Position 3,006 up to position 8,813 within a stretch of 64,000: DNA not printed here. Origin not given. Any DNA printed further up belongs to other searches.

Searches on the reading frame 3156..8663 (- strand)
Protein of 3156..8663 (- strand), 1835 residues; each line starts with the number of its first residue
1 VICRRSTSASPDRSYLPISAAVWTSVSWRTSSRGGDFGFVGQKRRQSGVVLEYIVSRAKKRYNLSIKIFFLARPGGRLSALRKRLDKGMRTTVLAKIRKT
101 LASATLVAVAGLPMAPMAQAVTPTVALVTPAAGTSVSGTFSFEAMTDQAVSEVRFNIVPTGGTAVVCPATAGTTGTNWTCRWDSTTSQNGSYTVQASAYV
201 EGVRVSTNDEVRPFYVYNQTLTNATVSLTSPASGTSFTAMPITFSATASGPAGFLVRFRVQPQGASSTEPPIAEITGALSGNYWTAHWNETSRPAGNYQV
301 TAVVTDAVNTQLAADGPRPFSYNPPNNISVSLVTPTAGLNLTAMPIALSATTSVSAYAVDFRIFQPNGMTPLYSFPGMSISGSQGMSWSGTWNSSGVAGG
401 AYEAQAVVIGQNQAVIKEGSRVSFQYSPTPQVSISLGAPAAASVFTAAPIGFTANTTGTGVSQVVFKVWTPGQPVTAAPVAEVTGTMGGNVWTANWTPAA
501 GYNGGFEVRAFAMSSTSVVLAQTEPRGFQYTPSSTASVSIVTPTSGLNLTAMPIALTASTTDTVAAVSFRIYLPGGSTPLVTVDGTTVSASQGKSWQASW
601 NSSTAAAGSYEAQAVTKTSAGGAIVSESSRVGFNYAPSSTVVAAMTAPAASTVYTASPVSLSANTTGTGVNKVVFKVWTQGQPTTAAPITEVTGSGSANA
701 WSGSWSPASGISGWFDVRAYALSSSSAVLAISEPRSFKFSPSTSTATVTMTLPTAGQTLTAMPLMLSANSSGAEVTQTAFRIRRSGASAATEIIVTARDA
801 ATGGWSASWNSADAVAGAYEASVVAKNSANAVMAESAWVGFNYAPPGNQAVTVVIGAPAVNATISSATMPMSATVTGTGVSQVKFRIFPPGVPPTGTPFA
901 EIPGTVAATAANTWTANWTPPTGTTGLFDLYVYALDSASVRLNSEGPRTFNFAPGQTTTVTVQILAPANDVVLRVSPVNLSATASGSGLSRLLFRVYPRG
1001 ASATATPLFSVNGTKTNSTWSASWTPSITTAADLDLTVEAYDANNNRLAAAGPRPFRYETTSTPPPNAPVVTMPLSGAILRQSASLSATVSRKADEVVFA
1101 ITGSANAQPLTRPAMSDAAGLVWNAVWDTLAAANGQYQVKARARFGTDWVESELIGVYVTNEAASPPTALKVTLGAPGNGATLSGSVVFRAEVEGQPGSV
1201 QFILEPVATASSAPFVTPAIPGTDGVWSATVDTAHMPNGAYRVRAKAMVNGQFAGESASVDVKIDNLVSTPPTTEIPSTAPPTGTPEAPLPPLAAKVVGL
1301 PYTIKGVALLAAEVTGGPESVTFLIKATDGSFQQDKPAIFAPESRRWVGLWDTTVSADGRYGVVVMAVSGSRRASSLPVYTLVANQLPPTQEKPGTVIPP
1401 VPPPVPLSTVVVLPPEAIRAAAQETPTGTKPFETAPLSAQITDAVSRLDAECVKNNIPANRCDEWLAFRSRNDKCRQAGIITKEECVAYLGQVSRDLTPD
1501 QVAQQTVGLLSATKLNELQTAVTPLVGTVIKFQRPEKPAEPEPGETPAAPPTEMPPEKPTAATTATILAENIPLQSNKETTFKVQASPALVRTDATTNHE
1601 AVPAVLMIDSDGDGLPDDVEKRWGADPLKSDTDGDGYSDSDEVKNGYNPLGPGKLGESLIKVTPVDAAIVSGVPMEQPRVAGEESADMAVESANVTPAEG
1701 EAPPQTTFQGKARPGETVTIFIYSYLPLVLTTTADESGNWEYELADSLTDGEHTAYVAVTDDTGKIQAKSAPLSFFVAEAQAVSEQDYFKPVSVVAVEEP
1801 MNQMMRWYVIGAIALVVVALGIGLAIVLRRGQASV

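Call 94: search_protein_families(library=pfam, proteins=[window:3156-8663:-], max_evalue=0.001)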
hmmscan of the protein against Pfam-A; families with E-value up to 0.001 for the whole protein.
window:3156-8663:- (1835 aa): 3 families
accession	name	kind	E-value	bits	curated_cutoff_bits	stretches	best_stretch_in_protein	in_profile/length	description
PF17957.7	Big_7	-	5.2e-37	126.8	24.1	2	225-302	2-70/70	Bacterial Ig domain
PF19077.6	Big_13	-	1.2e-12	48.7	27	1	1705-1776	28-99/102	Bacterial Ig-like domain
PF18884.5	TSP3_bac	-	8e-10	38.8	25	2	1631-1650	1-20/22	Bacterial TSP3 repeat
